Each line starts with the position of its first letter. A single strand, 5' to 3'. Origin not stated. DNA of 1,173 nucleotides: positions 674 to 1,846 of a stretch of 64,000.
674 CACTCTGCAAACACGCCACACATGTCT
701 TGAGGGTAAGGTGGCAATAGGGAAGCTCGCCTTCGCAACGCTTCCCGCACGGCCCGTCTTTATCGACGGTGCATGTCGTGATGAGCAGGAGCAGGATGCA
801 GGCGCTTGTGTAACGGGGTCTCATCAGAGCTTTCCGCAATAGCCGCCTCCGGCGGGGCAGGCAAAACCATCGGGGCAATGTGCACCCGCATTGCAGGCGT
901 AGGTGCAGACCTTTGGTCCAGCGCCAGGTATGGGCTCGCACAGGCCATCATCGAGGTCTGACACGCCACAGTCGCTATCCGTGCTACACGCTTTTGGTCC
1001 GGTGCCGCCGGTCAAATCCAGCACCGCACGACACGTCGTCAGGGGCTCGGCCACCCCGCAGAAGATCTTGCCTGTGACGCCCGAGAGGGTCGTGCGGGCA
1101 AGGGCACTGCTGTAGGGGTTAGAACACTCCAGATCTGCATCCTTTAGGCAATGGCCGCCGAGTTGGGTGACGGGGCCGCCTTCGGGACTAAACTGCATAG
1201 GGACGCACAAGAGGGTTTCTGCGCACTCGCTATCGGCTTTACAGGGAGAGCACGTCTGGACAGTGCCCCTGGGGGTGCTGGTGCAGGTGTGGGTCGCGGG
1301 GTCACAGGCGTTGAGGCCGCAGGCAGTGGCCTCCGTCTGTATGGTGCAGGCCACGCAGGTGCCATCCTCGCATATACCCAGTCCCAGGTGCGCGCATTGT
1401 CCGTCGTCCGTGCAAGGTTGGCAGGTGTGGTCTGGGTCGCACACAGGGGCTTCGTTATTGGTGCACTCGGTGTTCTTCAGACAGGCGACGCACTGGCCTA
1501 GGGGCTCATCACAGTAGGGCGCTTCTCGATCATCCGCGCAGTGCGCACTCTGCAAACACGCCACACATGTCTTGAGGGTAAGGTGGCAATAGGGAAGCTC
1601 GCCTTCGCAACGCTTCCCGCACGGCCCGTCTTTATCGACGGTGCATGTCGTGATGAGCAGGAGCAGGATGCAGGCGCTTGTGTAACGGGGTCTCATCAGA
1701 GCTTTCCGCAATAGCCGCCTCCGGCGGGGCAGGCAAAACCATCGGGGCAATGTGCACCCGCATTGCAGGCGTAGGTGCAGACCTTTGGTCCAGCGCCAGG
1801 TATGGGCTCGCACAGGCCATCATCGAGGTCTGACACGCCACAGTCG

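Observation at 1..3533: Tandem array of at least four near-identical genes for extremely Cys-rich (CxxC-module) lipoproteins, each stop fused to the next start by TGATG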

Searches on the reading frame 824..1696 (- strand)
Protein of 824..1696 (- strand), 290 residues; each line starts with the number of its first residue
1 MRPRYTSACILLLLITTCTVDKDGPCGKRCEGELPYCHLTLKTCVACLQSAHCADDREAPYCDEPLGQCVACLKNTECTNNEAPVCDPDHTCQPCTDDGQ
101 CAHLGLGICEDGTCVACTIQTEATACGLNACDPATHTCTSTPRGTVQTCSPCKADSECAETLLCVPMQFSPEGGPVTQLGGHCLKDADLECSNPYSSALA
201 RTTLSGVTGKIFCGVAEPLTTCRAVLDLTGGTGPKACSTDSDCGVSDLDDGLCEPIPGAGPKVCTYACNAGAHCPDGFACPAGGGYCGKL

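Call 5: search_protein_families(library=pfam, proteins=[window:824-1696:-], max_evalue=1)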
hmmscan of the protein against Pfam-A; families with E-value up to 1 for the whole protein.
window:824-1696:- (290 aa): 0 families

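Call 6: search_protein_families(library=ncbifam, proteins=[window:824-1696:-], max_evalue=1)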
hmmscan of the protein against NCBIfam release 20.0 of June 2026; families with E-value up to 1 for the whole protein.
window:824-1696:- (290 aa): 1 family
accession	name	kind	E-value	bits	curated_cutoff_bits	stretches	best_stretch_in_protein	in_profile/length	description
NF033759.1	exchanger_TraA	exception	2.9e-05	22.9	750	1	33-164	314-436/666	outer membrane exchange protein TraA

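Call 8: find_homologous_proteins(query=window:824-1696:-)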
Query window:824-1696:- (290 aa): 12 proteins with E <= 0.001 among 531 candidates.
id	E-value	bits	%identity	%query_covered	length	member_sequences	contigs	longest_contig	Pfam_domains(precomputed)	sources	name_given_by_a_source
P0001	4.6e-188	642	98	100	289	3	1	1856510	-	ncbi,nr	ncbi:MAG: hypothetical protein H6714_06975 [Myxococcales bacterium]|nr:hypothetical protein [Myxococ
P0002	8.6e-164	563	94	93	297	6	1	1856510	-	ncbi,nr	ncbi:MAG: hypothetical protein H6714_06990 [Myxococcales bacterium]|nr:hypothetical protein [Myxococ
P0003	2.1e-102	361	60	98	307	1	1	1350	-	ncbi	-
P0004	6.6e-68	247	56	74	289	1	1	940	-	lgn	-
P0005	2.6e-65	239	56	75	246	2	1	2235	-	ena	-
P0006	5.4e-59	218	46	90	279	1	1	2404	-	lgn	-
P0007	3.9e-48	183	44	94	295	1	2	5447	-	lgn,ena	-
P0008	7.9e-44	168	39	90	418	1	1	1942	-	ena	-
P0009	2.7e-43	167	36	91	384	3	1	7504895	-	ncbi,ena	-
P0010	1.4e-24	105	38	86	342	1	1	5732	-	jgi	jgi:hypothetical protein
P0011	1.1e-16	79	38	72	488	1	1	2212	-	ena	-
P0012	2.3e-16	78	35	92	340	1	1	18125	-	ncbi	ncbi:MAG: hypothetical protein AAF938_05325 [Myxococcota bacterium]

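Call 9: find_related_loci(query=window:824-1696:-, collection=genome_contigs, flank=10000)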
Query window:824-1696:- (290 aa) in genome_contigs; peptide patterns used: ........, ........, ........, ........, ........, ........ (x = any residue, [..] = any of these).
86 stretches matched a pattern; 2 encode a relative of the query (tblastn E <= 1e-3); 2 distinct loci.
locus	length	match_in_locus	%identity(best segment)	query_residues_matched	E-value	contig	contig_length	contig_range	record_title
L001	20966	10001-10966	37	24-288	4e-48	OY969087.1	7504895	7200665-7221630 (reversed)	MAG: uncultured delta proteobacterium isolate MFD01721.bin.c.1 genome assembly, chromosome: 1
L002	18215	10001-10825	39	24-288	5e-44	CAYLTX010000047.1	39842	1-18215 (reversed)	MAG TPA_asm: uncultured Bradymonadales bacterium isolate SRP332253_co1_289 genome assembly, contig: NODE_1252_length_398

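Call 10: find_encoding_contigs(protein=P0001, flank=10000, max_places=6)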
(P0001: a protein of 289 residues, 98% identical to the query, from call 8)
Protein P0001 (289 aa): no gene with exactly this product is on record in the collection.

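Call 12: find_encoding_contigs(protein=window:824-1696:-, flank=10000, max_places=6)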
Protein window:824-1696:- (290 aa): no gene with exactly this product is on record in the collection.

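Call 25: predict_structure(alignment_id=A1)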
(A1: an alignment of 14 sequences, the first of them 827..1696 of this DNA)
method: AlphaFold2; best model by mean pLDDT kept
length: 290 residues; sequences in the alignment: 14
mean_pLDDT: 78.6   pTM: 0.63
mean pLDDT of the five models: 78.6, 78.3, 78.0, 76.7, 74.1
residues with pLDDT >= 90: 91; 70-90: 130; 50-70: 44; < 50: 25
segments of 3 or more residues with pLDDT < 50: 1-22
pLDDT, mean of each block of 10 residues (from residue 1): 40 38 62 76 87 88 91 95 96 96 93 94 93 92 90 91 80 55 77 73 85 72 71 77 72 71 80 75 72
secondary structure, 60 per line:
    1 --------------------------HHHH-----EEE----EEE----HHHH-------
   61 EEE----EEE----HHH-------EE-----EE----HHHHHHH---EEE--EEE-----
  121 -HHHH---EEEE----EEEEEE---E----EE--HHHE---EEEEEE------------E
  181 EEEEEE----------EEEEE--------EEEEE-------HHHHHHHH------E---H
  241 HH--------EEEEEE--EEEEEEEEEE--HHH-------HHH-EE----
elements in order: H27-30 E36-38 E43-45 H50-53 E61-63 E68-70 H98-104 E108-110 E113-115 H122-125 E129-132 E137-142 E162-167 E180-186 E197-201 E210-214 H222-229 E251-256 E259-268

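Call 26: search_protein_representatives(alignment_id=A1)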
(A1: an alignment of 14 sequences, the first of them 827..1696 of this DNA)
Query: 14 sequences, 309 profile positions. Proteins with E-value up to 0.001 (for the whole library): 3587; up to 1e-10: 1640; up to 1e-30: 635. The best 150 are listed.
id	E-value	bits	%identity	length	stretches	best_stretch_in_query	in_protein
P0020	3.7e-114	397.3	-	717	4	54-280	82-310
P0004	2.1e-96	339.0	-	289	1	4-308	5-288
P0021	3.1e-90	318.7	-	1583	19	36-157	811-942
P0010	3.6e-79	282.4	-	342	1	3-308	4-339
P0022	4.6e-74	265.6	-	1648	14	33-136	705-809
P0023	1.1e-73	264.4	-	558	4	51-306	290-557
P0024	2.5e-72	259.9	-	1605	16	50-154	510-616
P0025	9.1e-71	254.8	-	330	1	39-308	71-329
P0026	1.8e-70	253.8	-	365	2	47-301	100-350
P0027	4.7e-70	252.4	-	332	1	27-307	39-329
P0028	4.7e-70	252.4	-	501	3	47-307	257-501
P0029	5.0e-70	252.3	-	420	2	47-306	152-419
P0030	2.5e-68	246.8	-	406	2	51-306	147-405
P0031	5.1e-68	245.7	-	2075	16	60-158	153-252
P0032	6.8e-68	245.3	-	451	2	85-307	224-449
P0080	1.3e-58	214.9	-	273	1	70-307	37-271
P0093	2.4e-57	210.7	-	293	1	42-306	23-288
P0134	1.0e-53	198.8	-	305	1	34-307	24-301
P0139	2.8e-53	197.3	-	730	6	51-303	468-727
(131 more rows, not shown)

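Call 29: search_solved_structures(query=A1, max_evalue=1)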
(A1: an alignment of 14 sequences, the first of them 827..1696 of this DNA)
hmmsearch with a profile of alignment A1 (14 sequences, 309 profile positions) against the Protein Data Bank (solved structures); distinct sequences matched with E-value up to 1: 0.

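Call 30: fold_search(model_id=the predicted structure, library=pdb)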
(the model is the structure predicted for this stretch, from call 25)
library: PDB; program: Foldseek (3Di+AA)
matches with E <= 10: 12; with E <= 0.001: 0
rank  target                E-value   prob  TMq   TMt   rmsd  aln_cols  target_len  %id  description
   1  5z5k_B                4.9e-02  0.85  0.14  0.46   4.5        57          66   28  Structure of the DCC-Draxin complex (released 2018-06-20)
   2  2wac_B                3.4e+00  0.01  0.09  0.11  12.6       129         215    8  Extended Tudor domain of Drosophila Melanogaster Tudor-SN (p100) (released 2009-03-03)
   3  8rk0_B                5.9e+00  0.01  0.09  0.09  15.7       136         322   11  HCV E1/E2 homodimer complex, ectodomain (released 2024-09-04)
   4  6whw_B                6.7e+00  0.01  0.09  0.04   5.6        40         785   15  GluN1b-GluN2B NMDA receptor in complex with GluN2B antagonist SDZ 220-040, class 1 (released 2020-07-15)
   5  6k3f_B                8.1e+00  0.01  0.07  0.06  10.0        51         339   10  Crystal Structure of beta-Arrestin 2 in Complex with CXCR7 Phosphopeptide (released 2020-06-10)
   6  6b0h_J                8.1e+00  0.01  0.09  0.14  17.2       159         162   12  Crystal structure of Pfs25 in complex with the transmission blocking antibody 1262 (released 2017-11-15)
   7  4zb3                  8.7e+00  0.01  0.06  0.06   2.6        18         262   33  Crystal structure of the apo AtNUDT7 (released 2015-09-09)
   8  5kch                  8.7e+00  0.01  0.11  0.13  13.0       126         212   10  SETDB1 in complex with an early stage, low affinity fragment candidate modelled at reduced occupancy into weak electron  (released 2016-07-27)
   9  5v6a_A                9.2e+00  0.01  0.07  0.07   9.9        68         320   15  Crystal structure of the Middle East respiratory syndrome coronavirus papain-like protease bound to ubiquitin variant  (released 2017-05-10)
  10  8rjj_B                9.2e+00  0.00  0.10  0.08  15.4       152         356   16  HCV E1/E2 homodimer complex (released 2024-09-04)
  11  8e94_B                9.8e+00  0.02  0.08  0.04   6.0        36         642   19  PYD-106-bound Human GluN1a-GluN2C NMDA receptor in intact conformation (released 2022-12-07)
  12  1ofb_B                9.8e+00  0.01  0.07  0.06   2.6        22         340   23  CRYSTAL STRUCTURE OF THE TYROSINE-REGULATED 3-DEOXY-D-ARABINO-HEPTULOSONATE-7-PHOSPHATE SYNTHASE FROM SACCHAROMYCES CE (released 2004-04-08)

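Call 32: find_homologous_proteins(query=A1, max_evalue=1e-10)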
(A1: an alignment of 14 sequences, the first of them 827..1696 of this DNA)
Query A1 (14 sequences) (290 aa, profile of the alignment): 114 proteins with E <= 1e-10 among 8000 candidates.
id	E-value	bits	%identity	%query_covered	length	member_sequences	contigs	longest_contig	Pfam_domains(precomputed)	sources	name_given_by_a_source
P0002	4.8e-119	415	94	93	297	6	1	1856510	-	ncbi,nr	ncbi:MAG: hypothetical protein H6714_06990 [Myxococcales bacterium]|nr:hypothetical protein [Myxococ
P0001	3.4e-117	409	98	100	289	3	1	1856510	-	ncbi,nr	ncbi:MAG: hypothetical protein H6714_06975 [Myxococcales bacterium]|nr:hypothetical protein [Myxococ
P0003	3.1e-112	393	60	98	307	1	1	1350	-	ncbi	-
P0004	6.7e-96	339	56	74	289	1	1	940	-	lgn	-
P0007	5.7e-91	323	44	94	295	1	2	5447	-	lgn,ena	-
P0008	6.0e-91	323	39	90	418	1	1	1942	-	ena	-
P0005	6.4e-91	323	56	75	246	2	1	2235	-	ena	-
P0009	8.5e-88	312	36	91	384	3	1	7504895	-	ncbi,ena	-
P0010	1.1e-78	282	38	86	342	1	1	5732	-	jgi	jgi:hypothetical protein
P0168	1.5e-76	275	40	88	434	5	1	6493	-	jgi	jgi:hypothetical protein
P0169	1.0e-75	273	37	91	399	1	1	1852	-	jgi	jgi:hypothetical protein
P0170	1.4e-73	266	46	88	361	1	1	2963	-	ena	-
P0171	7.9e-73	263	37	89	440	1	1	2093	-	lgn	-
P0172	9.6e-71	256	36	85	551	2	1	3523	PF27011.1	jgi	jgi:hypothetical protein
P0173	1.8e-70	255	43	91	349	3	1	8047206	-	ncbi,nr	ncbi:hypothetical protein FRD00_03645 [Persicimonas caeni]|nr:hypothetical protein FRD00_03645 [Pers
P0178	5.3e-67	244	35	88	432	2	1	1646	PF27011.1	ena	-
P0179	1.4e-66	243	39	90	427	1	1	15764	PF27011.1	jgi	jgi:hypothetical protein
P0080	4.0e-58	215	44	79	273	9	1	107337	-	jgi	jgi:hypothetical protein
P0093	7.5e-57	211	38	97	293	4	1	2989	PF27011.1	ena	-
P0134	3.2e-53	199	40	76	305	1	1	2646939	-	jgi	jgi:hypothetical protein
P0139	8.9e-53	197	30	83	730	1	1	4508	-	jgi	jgi:Cys-rich repeat protein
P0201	1.8e-51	193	38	83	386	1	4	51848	-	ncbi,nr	ncbi:MAG: hypothetical protein H6721_24850 [Sandaracinus sp.]|nr:hypothetical protein [Sandaracinus 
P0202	3.6e-51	192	38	88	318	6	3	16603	-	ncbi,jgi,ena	jgi:hypothetical protein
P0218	8.8e-43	165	34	88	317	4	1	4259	PF27011.1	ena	-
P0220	2.5e-42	163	39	77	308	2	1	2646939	-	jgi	jgi:hypothetical protein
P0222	7.1e-41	158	34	87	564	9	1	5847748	-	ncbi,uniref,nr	ncbi:hypothetical protein FRD01_14765 [Microvenator marinus]|uniref:Uncharacterized protein n=1 Tax=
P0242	1.1e-27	115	38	28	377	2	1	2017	PF27011.1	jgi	-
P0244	5.5e-27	113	33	51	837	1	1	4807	PF13229.13,PF27011.1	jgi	jgi:hypothetical protein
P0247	6.1e-24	103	36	47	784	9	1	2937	PF13229.13,PF27011.1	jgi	jgi:hypothetical protein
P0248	1.2e-22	98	34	49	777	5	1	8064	PF13229.13,PF27011.1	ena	-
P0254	9.6e-16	76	26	70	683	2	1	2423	PF27011.1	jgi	jgi:hypothetical protein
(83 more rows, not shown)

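Call 33: search_protein_families(library=pfam, proteins=[P0172, P0093, P0218, P0173, P0222, P0139], max_evalue=0.1)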
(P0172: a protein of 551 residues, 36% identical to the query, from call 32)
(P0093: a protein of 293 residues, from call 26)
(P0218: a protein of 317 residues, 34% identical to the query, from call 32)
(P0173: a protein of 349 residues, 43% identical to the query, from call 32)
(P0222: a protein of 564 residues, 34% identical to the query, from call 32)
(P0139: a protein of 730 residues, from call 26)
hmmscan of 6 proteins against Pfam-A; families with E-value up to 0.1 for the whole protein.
P0172 (551 aa): 0 families

P0093 (293 aa): 0 families

P0218 (317 aa): 0 families

P0173 (349 aa): 0 families

P0222 (564 aa): 0 families

P0139 (730 aa): 0 families

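Call 34: search_protein_families(library=ncbifam, proteins=[P0172, P0093, P0218, P0173, P0222, P0139], max_evalue=0.1)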
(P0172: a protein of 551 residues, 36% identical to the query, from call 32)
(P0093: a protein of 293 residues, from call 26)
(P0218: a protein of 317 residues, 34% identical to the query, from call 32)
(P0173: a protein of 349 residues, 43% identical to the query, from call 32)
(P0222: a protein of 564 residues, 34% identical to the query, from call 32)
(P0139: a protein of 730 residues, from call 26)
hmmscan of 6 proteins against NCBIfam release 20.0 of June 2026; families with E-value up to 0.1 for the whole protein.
P0172 (551 aa): 0 families

P0093 (293 aa): 1 family
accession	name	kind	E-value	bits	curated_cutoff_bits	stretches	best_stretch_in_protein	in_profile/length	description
NF033759.1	exchanger_TraA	exception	0.0016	17.1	750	1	24-188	306-456/666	outer membrane exchange protein TraA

P0218 (317 aa): 1 family
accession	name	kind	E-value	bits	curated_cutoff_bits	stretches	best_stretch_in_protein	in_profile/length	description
NF033759.1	exchanger_TraA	exception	3.4e-05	22.6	750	1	55-192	280-412/666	outer membrane exchange protein TraA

P0173 (349 aa): 1 family
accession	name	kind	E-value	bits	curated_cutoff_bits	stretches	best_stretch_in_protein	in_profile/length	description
NF033759.1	exchanger_TraA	exception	1.7e-09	36.9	750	1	72-234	282-442/666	outer membrane exchange protein TraA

P0222 (564 aa): 2 families
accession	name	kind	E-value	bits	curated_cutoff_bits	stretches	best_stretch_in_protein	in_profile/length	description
NF033759.1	exchanger_TraA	exception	1.5e-11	43.7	750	2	147-293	277-403/666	outer membrane exchange protein TraA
TIGR04201.1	Myxo_Cys_RPT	repeat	2.9e-05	24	25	3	302-325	1-22/22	Cys-rich repeat-containing protein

P0139 (730 aa): 2 families
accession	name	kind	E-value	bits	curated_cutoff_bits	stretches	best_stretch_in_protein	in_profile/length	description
NF033759.1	exchanger_TraA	exception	7.8e-11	41.3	750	2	224-334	300-399/666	outer membrane exchange protein TraA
TIGR04201.1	Myxo_Cys_RPT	repeat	0.00011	22.2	25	2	228-250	2-22/22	Cys-rich repeat-containing protein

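Call 38: list_cluster_members(proteins=[P0222, P0173, P0080, P0009, P0134, P0220, P0202])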
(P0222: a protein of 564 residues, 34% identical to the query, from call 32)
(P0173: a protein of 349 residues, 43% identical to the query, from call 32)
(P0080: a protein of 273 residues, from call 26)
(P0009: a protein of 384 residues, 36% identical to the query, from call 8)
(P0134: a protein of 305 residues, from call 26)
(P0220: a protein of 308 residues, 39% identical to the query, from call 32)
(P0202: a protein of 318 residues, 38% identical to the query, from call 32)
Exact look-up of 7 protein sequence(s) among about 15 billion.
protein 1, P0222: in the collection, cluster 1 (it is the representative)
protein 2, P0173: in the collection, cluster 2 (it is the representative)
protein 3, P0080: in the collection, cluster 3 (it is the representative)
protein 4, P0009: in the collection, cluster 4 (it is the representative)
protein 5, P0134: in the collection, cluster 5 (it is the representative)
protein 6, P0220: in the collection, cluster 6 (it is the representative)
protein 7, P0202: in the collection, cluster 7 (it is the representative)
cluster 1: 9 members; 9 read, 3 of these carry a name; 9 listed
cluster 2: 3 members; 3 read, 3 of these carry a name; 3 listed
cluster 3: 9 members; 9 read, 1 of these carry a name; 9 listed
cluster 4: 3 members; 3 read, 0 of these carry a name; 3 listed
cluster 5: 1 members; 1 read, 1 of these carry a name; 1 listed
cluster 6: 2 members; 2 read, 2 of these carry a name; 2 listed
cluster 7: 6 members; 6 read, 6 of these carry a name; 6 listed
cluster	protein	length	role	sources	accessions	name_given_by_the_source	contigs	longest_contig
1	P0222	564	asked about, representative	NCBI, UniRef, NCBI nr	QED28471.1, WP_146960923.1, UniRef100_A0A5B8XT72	hypothetical protein FRD01_14765 [Microvenator marinus] | Uncharacterized protein n=1 Tax=Microvenator marinus TaxID=2600177 RepID=A0A5B8XT72_9DELT | hypothetical protein [Microvenator marinus]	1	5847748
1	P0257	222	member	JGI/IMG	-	hypothetical protein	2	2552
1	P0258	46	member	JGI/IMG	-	hypothetical protein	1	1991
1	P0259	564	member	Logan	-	-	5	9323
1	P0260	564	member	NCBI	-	-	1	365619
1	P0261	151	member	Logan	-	-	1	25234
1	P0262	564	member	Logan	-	-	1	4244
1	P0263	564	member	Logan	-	-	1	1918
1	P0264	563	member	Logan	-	-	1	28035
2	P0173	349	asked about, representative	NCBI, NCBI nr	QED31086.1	hypothetical protein FRD00_03645 [Persicimonas caeni]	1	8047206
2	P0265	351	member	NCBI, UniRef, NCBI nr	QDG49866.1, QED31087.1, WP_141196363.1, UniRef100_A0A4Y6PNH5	hypothetical protein FIV42_03655 [Persicimonas caeni] | Tryptophan synthase alpha chain n=1 Tax=Persicimonas caeni TaxID=2292766 ... | hypothetical protein [Persicimonas caeni]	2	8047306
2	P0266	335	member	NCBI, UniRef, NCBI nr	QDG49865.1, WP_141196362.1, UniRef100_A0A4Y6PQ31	hypothetical protein FIV42_03650 [Persicimonas caeni] | Uncharacterized protein n=1 Tax=Persicimonas caeni TaxID=2292766 RepID=A0A4Y6PQ31_PERCE | hypothetical protein [Persicimonas caeni]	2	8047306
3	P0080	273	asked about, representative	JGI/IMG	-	hypothetical protein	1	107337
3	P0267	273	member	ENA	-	-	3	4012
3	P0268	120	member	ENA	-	-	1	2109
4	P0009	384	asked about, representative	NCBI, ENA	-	-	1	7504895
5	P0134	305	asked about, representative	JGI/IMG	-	hypothetical protein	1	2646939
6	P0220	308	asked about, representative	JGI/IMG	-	hypothetical protein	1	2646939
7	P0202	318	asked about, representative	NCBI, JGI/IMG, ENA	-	hypothetical protein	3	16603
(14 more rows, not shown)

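Call 40: find_encoding_contigs(protein=P0173, flank=8000, max_places=3)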
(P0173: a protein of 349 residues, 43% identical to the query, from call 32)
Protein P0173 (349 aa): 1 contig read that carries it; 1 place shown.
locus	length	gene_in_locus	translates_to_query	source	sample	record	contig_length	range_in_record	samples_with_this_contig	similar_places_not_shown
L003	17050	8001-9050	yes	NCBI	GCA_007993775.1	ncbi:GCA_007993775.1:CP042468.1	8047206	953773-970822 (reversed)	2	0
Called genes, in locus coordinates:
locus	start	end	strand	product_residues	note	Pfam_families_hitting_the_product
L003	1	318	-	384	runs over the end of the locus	-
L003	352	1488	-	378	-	-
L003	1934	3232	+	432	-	PF11617:Cu-binding_MopE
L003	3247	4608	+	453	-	PF11617:Cu-binding_MopE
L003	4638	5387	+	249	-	-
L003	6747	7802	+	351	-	-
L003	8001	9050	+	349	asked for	-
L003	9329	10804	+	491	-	-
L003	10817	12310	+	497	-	PF00111:Fer2 (weak), PF01799:Fer2_2, PF00941:FAD_binding_5, PF03450:CO_deh_flav_C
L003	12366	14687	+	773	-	PF01315:Ald_Xan_dh_C, PF02738:MoCoBD_1, PF20256:MoCoBD_2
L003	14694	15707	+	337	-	PF02625:XdhC_CoxI, PF07992:Pyr_redox_2 (weak), PF13450:NAD_binding_8 (weak), PF13478:XdhC_C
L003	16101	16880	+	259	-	-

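Call 44: find_related_loci(query=A1, collection=metagenome_contigs, flank=8000)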
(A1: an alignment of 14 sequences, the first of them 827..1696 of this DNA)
Query A1 (290 aa) in metagenome_contigs; peptide patterns used: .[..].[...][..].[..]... (x = any residue, [..] = any of these).
268 stretches matched a pattern; 56 encode a relative of the query (tblastn E <= 1e-3); 56 distinct loci.
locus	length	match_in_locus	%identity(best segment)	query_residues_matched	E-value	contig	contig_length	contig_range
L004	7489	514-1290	45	24-288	2e-50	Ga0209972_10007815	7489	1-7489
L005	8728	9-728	45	44-288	2e-47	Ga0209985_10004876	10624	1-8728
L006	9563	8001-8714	44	44-288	3e-47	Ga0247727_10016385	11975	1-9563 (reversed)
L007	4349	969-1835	39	25-280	1e-45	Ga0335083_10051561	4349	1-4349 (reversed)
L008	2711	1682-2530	41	35-274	3e-45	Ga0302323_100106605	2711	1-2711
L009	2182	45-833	41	24-289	2e-45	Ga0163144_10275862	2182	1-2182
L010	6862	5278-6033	43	27-288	6e-45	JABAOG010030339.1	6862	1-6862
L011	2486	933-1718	40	35-288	4e-43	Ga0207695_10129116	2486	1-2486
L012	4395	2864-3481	46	67-274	4e-43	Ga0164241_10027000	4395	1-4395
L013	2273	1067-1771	40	38-287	2e-43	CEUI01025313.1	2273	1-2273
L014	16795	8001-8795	39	26-280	8e-43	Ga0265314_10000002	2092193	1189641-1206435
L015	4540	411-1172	40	29-275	9e-43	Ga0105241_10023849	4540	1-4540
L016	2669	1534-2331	39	25-284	1e-40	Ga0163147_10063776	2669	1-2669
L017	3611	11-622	42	69-274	6e-40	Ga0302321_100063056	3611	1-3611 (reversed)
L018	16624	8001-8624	43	69-283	2e-39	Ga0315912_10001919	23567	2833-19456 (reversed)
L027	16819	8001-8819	37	25-287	5e-36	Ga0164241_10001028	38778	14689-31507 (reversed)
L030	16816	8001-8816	36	25-287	5e-35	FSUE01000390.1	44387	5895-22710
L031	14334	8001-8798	36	30-287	7e-35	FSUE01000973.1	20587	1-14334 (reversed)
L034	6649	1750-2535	36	25-280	2e-33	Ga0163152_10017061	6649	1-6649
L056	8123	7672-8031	39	65-184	5e-15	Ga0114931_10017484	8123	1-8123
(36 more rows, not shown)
